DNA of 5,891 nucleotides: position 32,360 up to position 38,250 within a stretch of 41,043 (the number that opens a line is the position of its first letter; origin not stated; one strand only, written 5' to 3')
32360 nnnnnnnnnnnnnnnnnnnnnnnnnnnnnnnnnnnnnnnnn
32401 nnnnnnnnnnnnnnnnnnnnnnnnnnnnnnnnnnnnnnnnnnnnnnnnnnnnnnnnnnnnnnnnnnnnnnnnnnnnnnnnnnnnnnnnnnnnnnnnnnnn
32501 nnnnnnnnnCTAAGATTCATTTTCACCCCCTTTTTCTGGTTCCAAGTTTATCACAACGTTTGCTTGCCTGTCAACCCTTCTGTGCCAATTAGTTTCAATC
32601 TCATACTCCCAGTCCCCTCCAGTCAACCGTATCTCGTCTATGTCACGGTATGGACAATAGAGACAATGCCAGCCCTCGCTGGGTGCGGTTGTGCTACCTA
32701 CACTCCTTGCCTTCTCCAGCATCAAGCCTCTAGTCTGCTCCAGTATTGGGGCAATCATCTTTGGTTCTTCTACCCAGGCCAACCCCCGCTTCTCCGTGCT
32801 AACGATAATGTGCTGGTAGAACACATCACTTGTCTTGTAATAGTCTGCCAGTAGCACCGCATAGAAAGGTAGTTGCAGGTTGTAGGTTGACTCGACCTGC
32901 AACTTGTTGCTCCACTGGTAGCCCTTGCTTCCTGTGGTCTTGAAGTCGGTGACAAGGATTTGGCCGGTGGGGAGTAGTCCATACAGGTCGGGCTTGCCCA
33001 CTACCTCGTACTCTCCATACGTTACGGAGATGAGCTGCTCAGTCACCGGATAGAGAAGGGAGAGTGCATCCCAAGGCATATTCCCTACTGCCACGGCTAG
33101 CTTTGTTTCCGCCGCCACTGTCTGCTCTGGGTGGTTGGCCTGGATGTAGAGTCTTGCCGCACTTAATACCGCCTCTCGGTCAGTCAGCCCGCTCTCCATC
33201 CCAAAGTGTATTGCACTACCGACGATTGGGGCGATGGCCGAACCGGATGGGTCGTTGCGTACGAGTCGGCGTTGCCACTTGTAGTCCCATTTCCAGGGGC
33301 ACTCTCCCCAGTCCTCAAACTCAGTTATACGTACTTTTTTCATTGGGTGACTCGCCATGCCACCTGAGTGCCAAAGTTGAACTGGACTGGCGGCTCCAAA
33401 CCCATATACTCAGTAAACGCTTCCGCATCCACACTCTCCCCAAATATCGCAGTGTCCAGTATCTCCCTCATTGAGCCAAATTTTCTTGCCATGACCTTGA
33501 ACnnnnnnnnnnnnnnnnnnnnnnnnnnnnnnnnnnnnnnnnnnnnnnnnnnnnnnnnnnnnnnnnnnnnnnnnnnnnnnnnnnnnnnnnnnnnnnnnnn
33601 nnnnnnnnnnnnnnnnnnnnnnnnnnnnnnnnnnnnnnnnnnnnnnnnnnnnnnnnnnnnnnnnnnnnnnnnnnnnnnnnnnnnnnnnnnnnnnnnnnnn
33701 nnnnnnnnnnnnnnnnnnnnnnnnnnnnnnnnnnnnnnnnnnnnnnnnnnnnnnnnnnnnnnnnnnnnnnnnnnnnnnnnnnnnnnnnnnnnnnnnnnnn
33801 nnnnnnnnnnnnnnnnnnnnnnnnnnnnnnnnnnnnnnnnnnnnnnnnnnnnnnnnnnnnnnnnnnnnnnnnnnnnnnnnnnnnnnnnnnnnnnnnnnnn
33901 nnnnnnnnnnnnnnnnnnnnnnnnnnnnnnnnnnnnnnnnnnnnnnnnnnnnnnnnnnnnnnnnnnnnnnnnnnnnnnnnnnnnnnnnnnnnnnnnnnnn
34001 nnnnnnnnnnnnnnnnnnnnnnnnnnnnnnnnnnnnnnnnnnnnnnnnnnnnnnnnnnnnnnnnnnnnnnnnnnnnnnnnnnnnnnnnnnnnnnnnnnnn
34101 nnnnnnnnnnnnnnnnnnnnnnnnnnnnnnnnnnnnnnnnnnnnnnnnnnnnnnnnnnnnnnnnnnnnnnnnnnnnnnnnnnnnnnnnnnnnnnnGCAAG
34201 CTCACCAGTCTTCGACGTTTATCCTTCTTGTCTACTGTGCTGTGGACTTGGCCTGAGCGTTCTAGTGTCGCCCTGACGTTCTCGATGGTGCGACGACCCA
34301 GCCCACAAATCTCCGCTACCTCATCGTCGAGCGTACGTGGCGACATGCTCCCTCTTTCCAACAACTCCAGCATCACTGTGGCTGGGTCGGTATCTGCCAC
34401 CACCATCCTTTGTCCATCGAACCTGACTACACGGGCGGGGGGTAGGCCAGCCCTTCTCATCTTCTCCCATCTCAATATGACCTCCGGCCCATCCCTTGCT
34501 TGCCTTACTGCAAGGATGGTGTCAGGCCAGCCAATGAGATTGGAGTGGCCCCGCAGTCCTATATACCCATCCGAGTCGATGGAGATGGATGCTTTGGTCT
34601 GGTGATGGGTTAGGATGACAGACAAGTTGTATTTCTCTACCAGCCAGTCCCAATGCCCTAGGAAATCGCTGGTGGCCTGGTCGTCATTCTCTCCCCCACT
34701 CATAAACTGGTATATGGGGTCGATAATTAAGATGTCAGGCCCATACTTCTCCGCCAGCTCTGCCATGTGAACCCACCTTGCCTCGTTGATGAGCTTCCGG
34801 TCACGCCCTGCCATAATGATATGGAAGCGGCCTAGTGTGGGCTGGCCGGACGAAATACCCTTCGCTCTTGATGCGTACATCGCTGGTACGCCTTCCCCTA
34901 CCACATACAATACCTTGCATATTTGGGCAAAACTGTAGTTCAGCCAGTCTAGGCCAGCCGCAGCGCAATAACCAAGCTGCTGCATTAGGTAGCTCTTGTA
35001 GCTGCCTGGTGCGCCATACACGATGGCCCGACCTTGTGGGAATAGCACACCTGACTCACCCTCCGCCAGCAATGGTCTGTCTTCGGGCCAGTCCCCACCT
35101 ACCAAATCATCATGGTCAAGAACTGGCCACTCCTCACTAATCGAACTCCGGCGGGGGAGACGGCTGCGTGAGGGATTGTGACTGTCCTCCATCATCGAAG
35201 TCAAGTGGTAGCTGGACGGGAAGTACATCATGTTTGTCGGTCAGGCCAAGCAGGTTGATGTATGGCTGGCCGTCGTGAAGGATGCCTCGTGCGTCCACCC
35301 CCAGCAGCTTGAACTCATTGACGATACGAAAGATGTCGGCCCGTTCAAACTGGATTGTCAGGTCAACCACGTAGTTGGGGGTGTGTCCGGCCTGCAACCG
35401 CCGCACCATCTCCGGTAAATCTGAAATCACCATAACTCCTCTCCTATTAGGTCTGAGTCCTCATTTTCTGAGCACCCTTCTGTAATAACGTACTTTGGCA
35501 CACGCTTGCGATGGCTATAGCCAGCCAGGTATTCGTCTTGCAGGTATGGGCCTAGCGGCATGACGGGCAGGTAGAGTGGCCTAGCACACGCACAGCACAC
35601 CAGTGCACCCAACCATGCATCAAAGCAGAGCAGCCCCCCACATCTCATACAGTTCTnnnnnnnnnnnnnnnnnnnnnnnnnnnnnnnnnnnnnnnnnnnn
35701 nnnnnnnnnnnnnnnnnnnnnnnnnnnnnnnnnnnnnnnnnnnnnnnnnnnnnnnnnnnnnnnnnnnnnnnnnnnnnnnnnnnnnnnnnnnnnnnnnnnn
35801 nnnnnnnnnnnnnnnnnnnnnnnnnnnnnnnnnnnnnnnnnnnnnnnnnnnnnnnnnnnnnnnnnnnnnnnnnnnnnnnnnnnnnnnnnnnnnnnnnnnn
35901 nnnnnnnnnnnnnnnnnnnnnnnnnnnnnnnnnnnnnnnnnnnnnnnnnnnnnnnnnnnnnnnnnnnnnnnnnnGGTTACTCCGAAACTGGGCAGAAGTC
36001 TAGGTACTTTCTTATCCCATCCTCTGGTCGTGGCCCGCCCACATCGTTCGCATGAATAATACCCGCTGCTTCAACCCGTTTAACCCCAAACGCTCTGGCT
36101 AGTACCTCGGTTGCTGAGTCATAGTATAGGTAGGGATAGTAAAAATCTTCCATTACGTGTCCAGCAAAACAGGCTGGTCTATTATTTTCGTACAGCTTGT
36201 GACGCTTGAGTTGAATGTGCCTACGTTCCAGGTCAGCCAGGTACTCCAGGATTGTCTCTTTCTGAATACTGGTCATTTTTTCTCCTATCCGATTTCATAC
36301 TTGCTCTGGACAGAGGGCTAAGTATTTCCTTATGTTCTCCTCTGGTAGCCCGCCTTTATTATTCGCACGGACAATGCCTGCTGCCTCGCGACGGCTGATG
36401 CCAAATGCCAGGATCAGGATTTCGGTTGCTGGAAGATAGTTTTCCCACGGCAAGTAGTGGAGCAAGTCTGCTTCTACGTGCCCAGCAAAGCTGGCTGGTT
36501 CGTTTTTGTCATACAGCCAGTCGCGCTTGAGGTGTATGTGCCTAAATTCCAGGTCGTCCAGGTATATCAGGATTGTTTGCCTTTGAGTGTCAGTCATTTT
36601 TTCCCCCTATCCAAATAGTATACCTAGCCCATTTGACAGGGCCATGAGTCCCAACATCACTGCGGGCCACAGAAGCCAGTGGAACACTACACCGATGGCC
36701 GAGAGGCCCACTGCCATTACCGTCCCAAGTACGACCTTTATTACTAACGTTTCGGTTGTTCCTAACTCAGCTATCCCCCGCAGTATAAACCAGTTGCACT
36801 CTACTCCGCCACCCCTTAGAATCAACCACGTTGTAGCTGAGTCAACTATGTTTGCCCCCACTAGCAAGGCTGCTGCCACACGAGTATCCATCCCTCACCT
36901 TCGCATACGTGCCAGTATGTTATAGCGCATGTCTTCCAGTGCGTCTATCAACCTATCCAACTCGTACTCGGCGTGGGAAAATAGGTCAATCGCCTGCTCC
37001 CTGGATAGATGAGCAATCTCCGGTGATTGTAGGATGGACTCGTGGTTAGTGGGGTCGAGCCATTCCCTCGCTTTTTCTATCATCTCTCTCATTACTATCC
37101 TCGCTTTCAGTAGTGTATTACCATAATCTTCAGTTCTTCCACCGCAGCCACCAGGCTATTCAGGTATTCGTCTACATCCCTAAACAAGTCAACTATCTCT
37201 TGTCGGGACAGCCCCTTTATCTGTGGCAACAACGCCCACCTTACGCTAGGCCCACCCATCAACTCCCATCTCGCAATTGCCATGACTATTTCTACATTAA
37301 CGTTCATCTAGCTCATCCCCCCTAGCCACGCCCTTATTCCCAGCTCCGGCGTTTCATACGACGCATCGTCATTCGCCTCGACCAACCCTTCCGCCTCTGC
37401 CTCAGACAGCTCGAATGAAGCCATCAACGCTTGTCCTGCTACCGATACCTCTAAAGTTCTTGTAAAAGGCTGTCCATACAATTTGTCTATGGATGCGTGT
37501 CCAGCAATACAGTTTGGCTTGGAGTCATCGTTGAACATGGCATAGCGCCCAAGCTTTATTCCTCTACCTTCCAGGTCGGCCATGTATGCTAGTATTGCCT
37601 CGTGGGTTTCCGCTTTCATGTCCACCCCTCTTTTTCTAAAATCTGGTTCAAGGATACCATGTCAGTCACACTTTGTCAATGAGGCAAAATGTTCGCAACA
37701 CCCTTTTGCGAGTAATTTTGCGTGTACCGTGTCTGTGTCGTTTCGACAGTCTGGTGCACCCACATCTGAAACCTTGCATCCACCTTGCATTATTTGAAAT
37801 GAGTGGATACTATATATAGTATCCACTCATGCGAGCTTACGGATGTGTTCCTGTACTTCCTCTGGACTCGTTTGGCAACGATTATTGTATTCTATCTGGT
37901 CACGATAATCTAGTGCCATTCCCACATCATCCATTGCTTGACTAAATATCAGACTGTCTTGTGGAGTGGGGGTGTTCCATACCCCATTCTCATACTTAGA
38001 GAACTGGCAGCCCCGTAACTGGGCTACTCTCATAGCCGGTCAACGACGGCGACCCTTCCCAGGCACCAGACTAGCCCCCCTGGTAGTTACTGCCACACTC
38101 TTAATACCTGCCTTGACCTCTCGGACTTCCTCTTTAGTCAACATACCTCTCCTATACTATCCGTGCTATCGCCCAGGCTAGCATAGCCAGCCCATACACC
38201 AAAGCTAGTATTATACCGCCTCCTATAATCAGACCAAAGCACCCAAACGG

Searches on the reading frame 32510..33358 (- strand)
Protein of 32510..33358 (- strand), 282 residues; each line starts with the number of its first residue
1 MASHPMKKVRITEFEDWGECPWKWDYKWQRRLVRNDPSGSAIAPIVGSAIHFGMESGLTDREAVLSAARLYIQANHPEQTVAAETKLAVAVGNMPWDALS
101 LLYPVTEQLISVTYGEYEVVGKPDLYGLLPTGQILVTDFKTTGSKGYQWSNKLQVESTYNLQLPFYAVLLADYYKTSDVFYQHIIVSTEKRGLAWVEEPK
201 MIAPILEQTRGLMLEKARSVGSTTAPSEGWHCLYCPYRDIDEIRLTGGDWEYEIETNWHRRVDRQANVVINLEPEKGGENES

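Call 8: search_protein_families(library=phrogs, proteins=[window:32510-33358:-])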
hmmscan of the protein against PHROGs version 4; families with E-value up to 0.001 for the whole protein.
window:32510-33358:- (282 aa): 3 families
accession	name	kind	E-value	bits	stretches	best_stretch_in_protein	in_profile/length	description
phrog_1706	-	DNA, RNA and nucleotide metabolism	5.3e-10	40.2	1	17-247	55-248/293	CRISPR/Cas system associated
phrog_1218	-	DNA, RNA and nucleotide metabolism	5.6e-10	40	0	10-56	11-55/364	exonuclease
phrog_2139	-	DNA, RNA and nucleotide metabolism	0.00048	20.3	1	40-186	62-193/330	exonuclease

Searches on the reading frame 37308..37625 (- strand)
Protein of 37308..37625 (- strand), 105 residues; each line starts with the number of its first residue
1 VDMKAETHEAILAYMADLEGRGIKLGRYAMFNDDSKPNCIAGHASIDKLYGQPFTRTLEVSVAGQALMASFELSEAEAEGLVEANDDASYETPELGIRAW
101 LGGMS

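Call 44: search_protein_families(library=pfam, max_evalue=0.01, proteins=[window:37308-37625:-])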
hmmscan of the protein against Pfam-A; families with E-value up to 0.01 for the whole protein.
window:37308-37625:- (105 aa): 0 families

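Call 83: search_protein_families(library=phrogs, max_evalue=0.01, proteins=[window:37308-37625:-])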
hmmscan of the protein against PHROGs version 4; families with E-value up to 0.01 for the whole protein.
window:37308-37625:- (105 aa): 0 families

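Call 100: find_homologous_proteins(query=window:37308-37619:-, max_evalue=0.00001)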
Query window:37308-37619:- (103 aa): 1 proteins with E <= 0.00001 among 8 candidates.
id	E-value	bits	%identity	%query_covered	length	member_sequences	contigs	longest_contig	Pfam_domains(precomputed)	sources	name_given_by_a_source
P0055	6.6e-61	220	100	100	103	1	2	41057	-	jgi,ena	jgi:hypothetical protein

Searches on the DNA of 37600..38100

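Call 81: search_rna_families(source=window, start=37600, end=38100, threshold=evalue, max_evalue=5)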
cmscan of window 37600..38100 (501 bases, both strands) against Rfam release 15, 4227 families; matches with E-value up to 5: 1.
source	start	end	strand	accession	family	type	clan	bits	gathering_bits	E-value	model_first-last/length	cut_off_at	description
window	37768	37818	-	RF00239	mir-124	Gene; miRNA;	-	15.3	49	1.7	1-72/72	no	mir-124 microRNA precursor family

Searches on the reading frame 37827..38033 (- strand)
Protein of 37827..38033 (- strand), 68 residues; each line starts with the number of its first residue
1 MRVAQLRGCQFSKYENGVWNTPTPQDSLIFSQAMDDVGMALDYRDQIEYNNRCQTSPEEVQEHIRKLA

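Call 44: search_protein_families(library=pfam, max_evalue=0.01, proteins=[window:37827-38033:-])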
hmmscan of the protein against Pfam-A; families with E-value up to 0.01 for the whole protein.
window:37827-38033:- (68 aa): 0 families

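Call 52: find_homologous_proteins(query=window:37827-38033:-, max_evalue=0.001)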
Query window:37827-38033:- (68 aa): 1 proteins with E <= 0.001 among 1 candidates.
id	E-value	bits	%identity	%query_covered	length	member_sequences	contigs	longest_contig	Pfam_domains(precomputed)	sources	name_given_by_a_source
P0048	8.6e-40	150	100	100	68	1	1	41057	-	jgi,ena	-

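Call 83: search_protein_families(library=phrogs, max_evalue=0.01, proteins=[window:37827-38033:-])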
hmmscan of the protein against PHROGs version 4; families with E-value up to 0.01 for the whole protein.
window:37827-38033:- (68 aa): 0 families
